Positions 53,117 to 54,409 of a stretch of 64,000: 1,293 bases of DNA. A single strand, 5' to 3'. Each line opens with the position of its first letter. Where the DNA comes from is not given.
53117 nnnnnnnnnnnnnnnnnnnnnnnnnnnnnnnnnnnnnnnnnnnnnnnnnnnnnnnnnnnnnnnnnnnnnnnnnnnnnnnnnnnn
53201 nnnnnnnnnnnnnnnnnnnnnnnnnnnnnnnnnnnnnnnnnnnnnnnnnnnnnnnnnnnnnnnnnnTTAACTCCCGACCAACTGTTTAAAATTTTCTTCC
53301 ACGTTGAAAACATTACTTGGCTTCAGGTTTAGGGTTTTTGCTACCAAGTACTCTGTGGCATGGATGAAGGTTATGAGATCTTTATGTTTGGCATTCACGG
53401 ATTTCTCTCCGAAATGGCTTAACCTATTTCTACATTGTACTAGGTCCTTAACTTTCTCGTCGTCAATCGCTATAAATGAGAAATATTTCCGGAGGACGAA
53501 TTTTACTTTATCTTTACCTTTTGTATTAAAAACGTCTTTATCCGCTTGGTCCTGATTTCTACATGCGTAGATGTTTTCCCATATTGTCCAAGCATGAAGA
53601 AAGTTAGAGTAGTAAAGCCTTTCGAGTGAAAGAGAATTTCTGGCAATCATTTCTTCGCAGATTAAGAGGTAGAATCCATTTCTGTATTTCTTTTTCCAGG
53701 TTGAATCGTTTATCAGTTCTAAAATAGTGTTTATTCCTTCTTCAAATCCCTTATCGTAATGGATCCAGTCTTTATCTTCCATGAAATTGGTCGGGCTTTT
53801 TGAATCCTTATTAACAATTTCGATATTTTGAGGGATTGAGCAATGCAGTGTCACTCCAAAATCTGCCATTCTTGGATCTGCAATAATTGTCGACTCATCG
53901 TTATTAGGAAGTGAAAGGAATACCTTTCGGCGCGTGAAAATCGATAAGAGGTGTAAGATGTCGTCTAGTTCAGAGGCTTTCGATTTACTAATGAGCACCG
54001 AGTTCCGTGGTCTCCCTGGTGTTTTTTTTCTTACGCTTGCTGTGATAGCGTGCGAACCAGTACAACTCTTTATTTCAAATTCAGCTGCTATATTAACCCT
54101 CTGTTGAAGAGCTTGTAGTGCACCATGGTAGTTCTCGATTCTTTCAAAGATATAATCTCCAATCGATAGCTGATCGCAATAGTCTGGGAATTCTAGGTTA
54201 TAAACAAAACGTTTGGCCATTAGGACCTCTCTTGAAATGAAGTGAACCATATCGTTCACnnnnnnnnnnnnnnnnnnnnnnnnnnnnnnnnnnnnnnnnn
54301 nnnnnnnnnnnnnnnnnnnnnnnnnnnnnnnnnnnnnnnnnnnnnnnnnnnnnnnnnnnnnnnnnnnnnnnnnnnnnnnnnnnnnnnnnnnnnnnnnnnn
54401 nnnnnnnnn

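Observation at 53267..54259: HEPN-like (RNxxxH) protein wedged against tRNA-Val inside a tRNA cluster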

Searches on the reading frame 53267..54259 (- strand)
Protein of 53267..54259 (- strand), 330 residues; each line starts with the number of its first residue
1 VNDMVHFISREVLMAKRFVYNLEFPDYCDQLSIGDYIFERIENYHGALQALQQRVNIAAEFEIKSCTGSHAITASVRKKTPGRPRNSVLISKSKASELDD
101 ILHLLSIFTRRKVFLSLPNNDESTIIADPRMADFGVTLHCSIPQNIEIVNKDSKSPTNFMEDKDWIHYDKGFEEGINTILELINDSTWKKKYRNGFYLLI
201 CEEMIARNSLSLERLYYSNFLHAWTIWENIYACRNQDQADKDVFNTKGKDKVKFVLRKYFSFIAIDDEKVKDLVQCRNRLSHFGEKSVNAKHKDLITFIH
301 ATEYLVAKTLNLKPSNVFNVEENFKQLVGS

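Call 3: search_protein_families(library=pfam, proteins=[window:53267-54259:-], max_evalue=1)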
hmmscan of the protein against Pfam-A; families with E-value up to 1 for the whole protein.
window:53267-54259:- (330 aa): 1 family
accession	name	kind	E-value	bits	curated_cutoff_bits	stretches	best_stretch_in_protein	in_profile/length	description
PF18739.6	HEPN_Apea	-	0.00068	20.5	24.4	1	249-306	58-122/136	Apea-like HEPN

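Call 4: search_protein_families(library=padloc, proteins=[window:53267-54259:-], max_evalue=1)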
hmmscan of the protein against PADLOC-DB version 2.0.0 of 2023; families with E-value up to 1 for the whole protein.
window:53267-54259:- (330 aa): 0 families

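Call 6: find_homologous_proteins(query=window:53267-54259:-, max_evalue=0.001)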
Query window:53267-54259:- (330 aa): 34 proteins with E <= 0.001 among 930 candidates.
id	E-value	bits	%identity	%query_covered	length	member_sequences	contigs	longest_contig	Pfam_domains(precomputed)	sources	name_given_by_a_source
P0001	2.3e-212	721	100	96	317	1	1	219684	-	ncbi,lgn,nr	ncbi:hypothetical protein H6764_00350 [Candidatus Nomurabacteria bacterium]|nr:hypothetical protein 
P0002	1.5e-50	190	38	94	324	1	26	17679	-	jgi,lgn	jgi:hypothetical protein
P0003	2.3e-50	189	38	95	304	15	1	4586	-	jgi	-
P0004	6.4e-50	188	37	96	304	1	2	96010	-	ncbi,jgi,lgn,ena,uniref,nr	ncbi:hypothetical protein CH333_00120 [candidate division WOR-3 bacterium JGI_Cruoil_03_44_89]|unire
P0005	3.0e-49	186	38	95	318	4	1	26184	-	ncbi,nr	ncbi:MAG: hypothetical protein IH589_20820 [Anaerolineales bacterium]|nr:hypothetical protein [Anaer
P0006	3.3e-49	185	36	95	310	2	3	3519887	-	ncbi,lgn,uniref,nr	ncbi:hypothetical protein [Pelolinea submarina]|uniref:Apea-like HEPN domain-containing protein n=1 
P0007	3.9e-49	185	37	95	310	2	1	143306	-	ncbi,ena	-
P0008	9.9e-48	181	37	95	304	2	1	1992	-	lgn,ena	-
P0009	8.4e-47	178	35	94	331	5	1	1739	-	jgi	-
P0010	9.3e-47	177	37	94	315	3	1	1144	-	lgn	-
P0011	3.2e-46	176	36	96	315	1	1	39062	-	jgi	jgi:hypothetical protein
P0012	3.6e-46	175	33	95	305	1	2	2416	-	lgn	-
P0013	4.1e-46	175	35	95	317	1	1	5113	-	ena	-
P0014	2.9e-45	172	36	95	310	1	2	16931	-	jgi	jgi:hypothetical protein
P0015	5.3e-45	172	36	96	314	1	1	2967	-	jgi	jgi:hypothetical protein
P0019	9.6e-43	164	35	92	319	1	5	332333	-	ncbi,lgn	-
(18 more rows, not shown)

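Call 7: search_protein_families(library=ncbifam, proteins=[window:53267-54259:-], max_evalue=1)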
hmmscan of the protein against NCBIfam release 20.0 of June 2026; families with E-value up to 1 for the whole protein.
window:53267-54259:- (330 aa): 0 families

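Call 8: search_solved_structures(query=window:53267-54259:-, max_evalue=10, show_alignments=2)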
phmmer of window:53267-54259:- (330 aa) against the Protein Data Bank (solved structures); distinct sequences matched with E-value up to 10: 0.

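Call 11: search_solved_structures(query=A1, max_evalue=10, show_alignments=3)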
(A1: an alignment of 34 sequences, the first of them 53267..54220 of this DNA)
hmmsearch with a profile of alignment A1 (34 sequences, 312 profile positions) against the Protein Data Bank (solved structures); distinct sequences matched with E-value up to 10: 0.

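Call 12: search_protein_families(library=pfam, alignment_id=A1, max_evalue=0.1)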
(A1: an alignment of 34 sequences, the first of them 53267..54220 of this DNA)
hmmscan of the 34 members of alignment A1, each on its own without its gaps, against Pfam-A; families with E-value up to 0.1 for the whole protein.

A. member 1, window:53267-54220:- (317 aa): 1 family
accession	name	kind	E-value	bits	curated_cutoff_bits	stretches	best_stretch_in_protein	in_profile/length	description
PF18739.6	HEPN_Apea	-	0.00078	20.3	24.4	1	236-293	58-122/136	Apea-like HEPN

B. families by the number of members that match (of 34 scanned): 10 families
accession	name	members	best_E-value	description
PF18731.6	HEPN_Swt1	11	6e-05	Swt1-like HEPN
PF18735.6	HEPN_RiboL-PSP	5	7.7e-05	RiboL-PSP-HEPN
PF18739.6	HEPN_Apea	5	0.00078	Apea-like HEPN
PF08281.18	Sigma70_r4_2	1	0.016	Sigma-70, region 4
PF10061.14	DUF2299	1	0.02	Uncharacterized conserved protein (DUF2299)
PF18730.6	HEPN_Cthe2314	1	0.042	Cthe_2314-like HEPN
PF21144.2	Aquarius_N_3rd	1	0.045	Intron-binding protein aquarius insert domain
PF15409.12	PH_8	1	0.049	Pleckstrin homology domain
PF17237.7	Emr1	1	0.066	ERMES regulator 1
PF04695.18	Pex14_N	1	0.088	Pex14 N-terminal domain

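Call 18: find_encoding_contigs(protein=P0006, flank=8000, max_places=3)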
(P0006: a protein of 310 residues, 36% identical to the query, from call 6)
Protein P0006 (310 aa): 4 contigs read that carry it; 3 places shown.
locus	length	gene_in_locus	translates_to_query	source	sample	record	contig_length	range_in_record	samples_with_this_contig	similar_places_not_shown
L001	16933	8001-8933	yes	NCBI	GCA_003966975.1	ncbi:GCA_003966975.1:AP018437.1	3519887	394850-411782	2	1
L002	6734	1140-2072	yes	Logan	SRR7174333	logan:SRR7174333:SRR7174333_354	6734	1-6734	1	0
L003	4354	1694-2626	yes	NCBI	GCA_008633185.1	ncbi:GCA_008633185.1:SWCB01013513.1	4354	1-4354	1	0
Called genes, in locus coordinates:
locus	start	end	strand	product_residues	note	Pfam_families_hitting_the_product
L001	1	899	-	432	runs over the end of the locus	-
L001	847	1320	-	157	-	PF01183:Glyco_hydro_25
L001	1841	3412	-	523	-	-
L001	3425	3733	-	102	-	-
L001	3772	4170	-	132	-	-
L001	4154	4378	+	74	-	-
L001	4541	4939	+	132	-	PF12172:zf-ChsH2, PF01796:OB_ChsH2_C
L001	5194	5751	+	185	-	PF08002:DUF1697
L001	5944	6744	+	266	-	PF03167:UDG (weak)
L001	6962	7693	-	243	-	PF02463:SMC_N (weak), PF13476:AAA_23, PF13555:AAA_29 (weak), PF13175:AAA_15, PF13304:AAA_21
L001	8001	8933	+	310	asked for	-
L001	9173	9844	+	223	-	PF13643:DUF4145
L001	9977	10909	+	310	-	PF11185:DUF2971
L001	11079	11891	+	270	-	PF05448:AXE1 (faint), PF02129:Peptidase_S15, PF01738:DLH (faint), PF12146:Hydrolase_4, PF20408:Abhydrolase_11 (faint), PF00561:Abhydrolase_1, PF12697:Abhydrolase_6, PF00326:Peptidase_S9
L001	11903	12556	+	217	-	-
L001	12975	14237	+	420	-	-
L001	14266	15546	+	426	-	-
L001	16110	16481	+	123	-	PF02452:PemK_toxin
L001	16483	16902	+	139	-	PF00903:Glyoxalase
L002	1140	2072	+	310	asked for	-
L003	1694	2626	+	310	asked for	-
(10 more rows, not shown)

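Call 19: find_encoding_contigs(protein=P0004, flank=8000, max_places=2)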
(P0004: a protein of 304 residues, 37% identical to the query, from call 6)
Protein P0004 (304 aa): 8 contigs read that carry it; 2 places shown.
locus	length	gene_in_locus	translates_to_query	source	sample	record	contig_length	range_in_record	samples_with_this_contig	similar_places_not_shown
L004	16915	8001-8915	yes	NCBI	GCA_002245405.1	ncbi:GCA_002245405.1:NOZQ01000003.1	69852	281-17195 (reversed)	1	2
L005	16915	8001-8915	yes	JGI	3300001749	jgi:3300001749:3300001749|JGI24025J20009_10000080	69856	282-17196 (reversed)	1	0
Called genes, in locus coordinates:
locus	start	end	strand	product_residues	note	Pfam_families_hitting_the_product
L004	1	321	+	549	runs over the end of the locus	PF01807:Zn_ribbon_DnaG, PF08275:DNAG_N, PF01751:Toprim (weak), PF13155:Toprim_2, PF13362:Toprim_3, PF13662:Toprim_4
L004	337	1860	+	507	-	PF03979:Sigma70_r1_1, PF00140:Sigma70_r1_2 (weak), PF04542:Sigma70_r2, PF04539:Sigma70_r3, PF04545:Sigma70_r4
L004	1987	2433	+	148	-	PF00359:PTS_EIIA_2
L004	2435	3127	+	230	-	PF21948:LplA-B_cat, PF03099:BPL_LplA_LipB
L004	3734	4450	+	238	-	PF00106:adh_short, PF01370:Epimerase, PF08659:KR, PF23441:SDR (weak), PF13561:adh_short_C2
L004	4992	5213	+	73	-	-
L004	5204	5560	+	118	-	PF02452:PemK_toxin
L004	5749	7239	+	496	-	PF04326:SLFN_AlbA_2, PF13749:HATPase_c_4, PF21247:Fic-like_C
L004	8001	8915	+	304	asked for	-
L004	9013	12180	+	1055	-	PF13091:PLDc_2, PF04851:ResIII (faint), PF00176:SNF2-rel_dom, PF00271:Helicase_C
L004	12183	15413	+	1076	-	PF20473:MmeI_Mtase, PF07669:Eco57I, PF02384:N6_Mtase (weak), PF12950:TaqI_C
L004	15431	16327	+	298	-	-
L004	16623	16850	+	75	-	-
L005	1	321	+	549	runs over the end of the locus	PF01807:Zn_ribbon_DnaG, PF08275:DNAG_N, PF01751:Toprim (weak), PF13155:Toprim_2, PF13362:Toprim_3, PF13662:Toprim_4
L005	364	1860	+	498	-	PF03979:Sigma70_r1_1, PF00140:Sigma70_r1_2 (weak), PF04542:Sigma70_r2, PF04539:Sigma70_r3, PF04545:Sigma70_r4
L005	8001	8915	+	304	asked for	-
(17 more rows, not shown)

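Call 20: find_encoding_contigs(protein=P0019, flank=8000, max_places=2)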
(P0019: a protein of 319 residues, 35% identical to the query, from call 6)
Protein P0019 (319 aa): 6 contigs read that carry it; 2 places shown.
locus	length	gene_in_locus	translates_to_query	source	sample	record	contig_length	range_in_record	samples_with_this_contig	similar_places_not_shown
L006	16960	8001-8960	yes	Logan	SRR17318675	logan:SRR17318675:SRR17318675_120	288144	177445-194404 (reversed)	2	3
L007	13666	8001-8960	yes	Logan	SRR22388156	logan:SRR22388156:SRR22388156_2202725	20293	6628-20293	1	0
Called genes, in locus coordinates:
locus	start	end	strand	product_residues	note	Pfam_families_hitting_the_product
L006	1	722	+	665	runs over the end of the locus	PF10102:DUF2341, PF13385:Laminin_G_3, PF16656:Pur_ac_phosph_N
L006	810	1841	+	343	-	PF02661:Fic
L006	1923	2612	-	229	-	-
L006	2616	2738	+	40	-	-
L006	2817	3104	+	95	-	PF02583:Trns_repr_metal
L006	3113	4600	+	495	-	PF00403:HMA, PF13386:DsbD_2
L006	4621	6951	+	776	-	PF00403:HMA, PF00122:E1-E2_ATPase, PF00702:Hydrolase, PF08282:Hydrolase_3 (faint)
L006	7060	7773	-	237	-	-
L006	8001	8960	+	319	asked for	-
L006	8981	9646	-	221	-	-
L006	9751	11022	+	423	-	PF00145:DNA_methylase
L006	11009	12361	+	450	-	PF02976:MutH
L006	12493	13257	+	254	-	PF19952:DUF6414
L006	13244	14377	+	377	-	PF06309:Torsin, PF00004:AAA, PF07724:AAA_2, PF07728:AAA_5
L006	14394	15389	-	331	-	PF16289:PIN_12, PF18476:PIN_8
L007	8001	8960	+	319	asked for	-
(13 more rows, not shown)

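Call 21: find_encoding_contigs(protein=P0007, flank=8000, max_places=2)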
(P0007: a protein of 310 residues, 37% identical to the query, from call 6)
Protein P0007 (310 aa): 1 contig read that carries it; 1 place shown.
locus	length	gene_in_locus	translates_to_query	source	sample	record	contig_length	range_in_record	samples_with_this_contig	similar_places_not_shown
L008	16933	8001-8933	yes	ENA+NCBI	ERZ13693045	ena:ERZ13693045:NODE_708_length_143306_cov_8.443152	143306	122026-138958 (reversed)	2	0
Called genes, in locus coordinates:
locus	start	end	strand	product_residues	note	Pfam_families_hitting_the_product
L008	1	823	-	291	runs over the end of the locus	PF13384:HTH_23 (faint), PF08281:Sigma70_r4_2 (faint)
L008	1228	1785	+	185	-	-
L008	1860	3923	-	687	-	PF00270:DEAD, PF00271:Helicase_C, PF22590:Cas3-like_C_2 (weak)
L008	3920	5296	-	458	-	PF10923:BrxC_BrxD, PF13191:AAA_16 (weak), PF10923:BrxC_BrxD (weak)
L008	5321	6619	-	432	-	PF10923:BrxC_BrxD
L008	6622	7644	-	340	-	-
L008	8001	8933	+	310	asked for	-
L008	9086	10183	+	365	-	PF00296:Bac_luciferase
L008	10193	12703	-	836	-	PF01136:Peptidase_U32, PF12392:DUF3656, PF01136:Peptidase_U32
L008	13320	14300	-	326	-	PF00296:Bac_luciferase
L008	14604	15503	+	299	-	PF00892:EamA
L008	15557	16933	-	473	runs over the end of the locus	PF03951:Gln-synt_N, PF00120:Gln-synt_C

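Call 22: predict_structure(alignment_id=A1)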
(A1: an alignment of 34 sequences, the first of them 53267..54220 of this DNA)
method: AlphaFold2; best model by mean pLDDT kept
length: 317 residues; sequences in the alignment: 34
mean_pLDDT: 87.6   pTM: 0.88
mean pLDDT of the five models: 87.6, 86.0, 85.3, 84.0, 79.8
residues with pLDDT >= 90: 196; 70-90: 90; 50-70: 24; < 50: 7
segments of 3 or more residues with pLDDT < 50: 105-111
pLDDT, mean of each block of 10 residues (from residue 1): 87 91 96 88 81 85 91 89 94 91 60 56 92 80 67 82 97 96 93 71 90 97 91 95 94 93 93 86 96 97 94 92
secondary structure, 60 per line:
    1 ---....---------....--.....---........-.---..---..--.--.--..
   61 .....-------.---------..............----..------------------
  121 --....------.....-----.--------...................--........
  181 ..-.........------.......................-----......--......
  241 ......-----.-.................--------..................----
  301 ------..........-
elements in order: E4-7 E17-20 E23-27 H31-37 E59-65 H84-96 H123-126 E133-137 E152-156 H157-170 H173-182 H184-192 H199-221 H227-232 H235-246 H254-270 H279-296 H307-315

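Call 26: fold_search(model_id=the predicted structure, library=pdb)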
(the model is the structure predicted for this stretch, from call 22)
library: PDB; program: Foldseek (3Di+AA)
matches with E <= 10: 81; with E <= 0.001: 0
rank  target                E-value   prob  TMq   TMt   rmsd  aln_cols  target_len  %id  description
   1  8cda_D                1.3e+00  0.06  0.12  0.10  19.0       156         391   13  Crystal structure of MAB_4123 from Mycobacterium abscessus (released 2023-05-10)
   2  8cda_P                1.3e+00  0.06  0.12  0.10  19.1       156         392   13  Crystal structure of MAB_4123 from Mycobacterium abscessus (released 2023-05-10)
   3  1ylm_A                1.6e+00  0.25  0.23  0.41   8.0       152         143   10  Structure of Cytosolic Protein of Unknown Function YutE from Bacillus subtilis (released 2005-03-01)
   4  8cda_N                1.6e+00  0.06  0.12  0.10  19.0       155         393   12  Crystal structure of MAB_4123 from Mycobacterium abscessus (released 2023-05-10)
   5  8cda_H                1.6e+00  0.06  0.12  0.10  19.3       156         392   13  Crystal structure of MAB_4123 from Mycobacterium abscessus (released 2023-05-10)
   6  3o10_C                1.8e+00  0.13  0.18  0.34  10.1       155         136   12  Crystal structure of the HEPN domain from human sacsin (released 2011-03-30)
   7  8cda_L                2.1e+00  0.05  0.12  0.10  19.5       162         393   14  Crystal structure of MAB_4123 from Mycobacterium abscessus (released 2023-05-10)
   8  4aly_A                2.3e+00  0.02  0.09  0.12  16.3       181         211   10  Borrelia burgdorferi outer surface lipoprotein BBA64 (released 2013-04-17)
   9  5fph_G                2.7e+00  0.03  0.15  0.13  10.8       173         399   13  The GTPase domains of the immunity-related Irga6 dimerize in a parallel head-to-head fashion (released 2016-02-10)
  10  9dqb_B                3.0e+00  0.07  0.15  0.10  11.9       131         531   11  Cryo-EM structure of a double-loaded SUMO E1-E2-SUMO1 complex. (released 2025-10-01)
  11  6cwp_B                3.2e+00  0.04  0.14  0.14  15.0       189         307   13  X-ray crystal structure of Flavobacterium johnsoniae dimanganese(II) ribonucleotide reductase beta subunit (anaerobic) (released 2018-04-18)
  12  1y8q_B                3.2e+00  0.03  0.16  0.12  20.9       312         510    9  SUMO E1 ACTIVATING ENZYME SAE1-SAE2-MG-ATP COMPLEX (released 2005-01-25)
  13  9qn5_B                3.2e+00  0.03  0.16  0.11  21.0       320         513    9  Crystal structure of human SUMO E1 with small unit cell parameters in the P1 21 1 space group. (released 2026-04-08)
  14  3ipu_A                3.3e+00  0.06  0.17  0.21  16.8       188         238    9  X-ray structure of benzisoxazole urea synthetic agonist bound to the LXR-alpha (released 2010-06-02)
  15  6cwq_A                3.3e+00  0.05  0.13  0.14  14.8       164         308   16  X-ray crystal structure of Flavobacterium johnsoniae dimanganese(II) ribonucleotide reductase beta subunit (as-isolate (released 2018-04-18)
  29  9oij_B                4.8e+00  0.07  0.20  0.29   9.2       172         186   13  Structure of S. Typhimurium 14028 Gifsy-1 prophage HepS (released 2026-01-28)
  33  4nqf_B                5.0e+00  0.10  0.23  0.41  10.8       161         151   10  Crystal structure of HEPN domain protein (released 2014-03-26)
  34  7ae6_B                5.0e+00  0.06  0.18  0.32  15.5       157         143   15  Crystal structure of di-AMPylated HEPN(R102A) toxin (released 2020-12-30)
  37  8y7f_B                5.6e+00  0.08  0.21  0.19   8.4       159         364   14  Crystal structure of CARF domain-truncated Csx1-Crn2 from Marinitoga sp. (released 2024-07-17)
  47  4nqf_A                6.9e+00  0.08  0.22  0.41  10.9       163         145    9  Crystal structure of HEPN domain protein (released 2014-03-26)
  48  3o10_A                6.9e+00  0.05  0.17  0.28   9.9       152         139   10  Crystal structure of the HEPN domain from human sacsin (released 2011-03-30)
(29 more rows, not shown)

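Call 27: search_protein_representatives(alignment_id=A1)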
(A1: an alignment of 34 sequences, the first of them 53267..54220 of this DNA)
Query: 34 sequences, 312 profile positions. Proteins with E-value up to 0.001 (for the whole library): 259; up to 1e-10: 189; up to 1e-30: 130. The best 150 are listed.
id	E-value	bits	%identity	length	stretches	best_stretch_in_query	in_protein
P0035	1.7e-131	454.5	-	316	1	1-308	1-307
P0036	3.4e-131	453.5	-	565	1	1-306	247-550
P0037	8.9e-121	419.3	-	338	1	3-304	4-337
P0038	1.8e-118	411.7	-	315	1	2-306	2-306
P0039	7.6e-112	390.0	-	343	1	4-310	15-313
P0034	1.0e-110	386.3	-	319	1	1-307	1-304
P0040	1.8e-110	385.4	-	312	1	4-306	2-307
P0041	1.4e-108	379.2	-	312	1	2-309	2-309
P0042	1.0e-105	369.8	-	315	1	3-311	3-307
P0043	6.3e-105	367.2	-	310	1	1-308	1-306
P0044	1.0e-104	366.5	-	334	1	3-307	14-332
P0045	1.3e-104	366.2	-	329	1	1-306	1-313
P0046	2.2e-104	365.5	-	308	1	3-307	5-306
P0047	1.8e-103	362.5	-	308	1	5-307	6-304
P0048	9.3e-103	360.1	-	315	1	2-309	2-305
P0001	2.3e-99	348.9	-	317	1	1-304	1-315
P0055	5.1e-99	347.8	-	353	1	4-305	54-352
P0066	9.2e-94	330.6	-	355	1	5-305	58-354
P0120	2.5e-58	214.2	-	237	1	141-308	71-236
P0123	3.3e-57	210.5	-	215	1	161-309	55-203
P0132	5.9e-47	176.8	-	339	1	100-265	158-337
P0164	5.9e-30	121.0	-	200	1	122-206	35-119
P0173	7.1e-25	104.3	-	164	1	234-310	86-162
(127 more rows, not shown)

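Call 31: search_protein_families(library=pfam, alignment_id=A2, max_evalue=0.01)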
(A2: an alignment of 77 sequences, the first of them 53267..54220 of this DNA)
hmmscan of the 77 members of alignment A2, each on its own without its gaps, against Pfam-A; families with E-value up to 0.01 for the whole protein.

A. member 1, window:53267-54220:- (317 aa): 1 family
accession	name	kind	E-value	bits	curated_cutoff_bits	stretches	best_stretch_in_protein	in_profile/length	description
PF18739.6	HEPN_Apea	-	0.00078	20.3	24.4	1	236-293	58-122/136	Apea-like HEPN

B. families by the number of members that match (of 77 scanned): 6 families
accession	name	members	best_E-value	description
PF18739.6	HEPN_Apea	12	5.5e-06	Apea-like HEPN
PF18731.6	HEPN_Swt1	10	0.00042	Swt1-like HEPN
PF18735.6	HEPN_RiboL-PSP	4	0.00056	RiboL-PSP-HEPN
PF18730.6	HEPN_Cthe2314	1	0.00032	Cthe_2314-like HEPN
PF09968.15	DUF2202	1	0.00032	Uncharacterized protein domain (DUF2202)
PF17419.7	MauJ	1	0.0031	Methylamine utilization protein MauJ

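Call 34: search_protein_families(library=phrogs, proteins=[window:53267-54220:-], max_evalue=0.1)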
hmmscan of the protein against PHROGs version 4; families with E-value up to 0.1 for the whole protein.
window:53267-54220:- (317 aa): 0 families
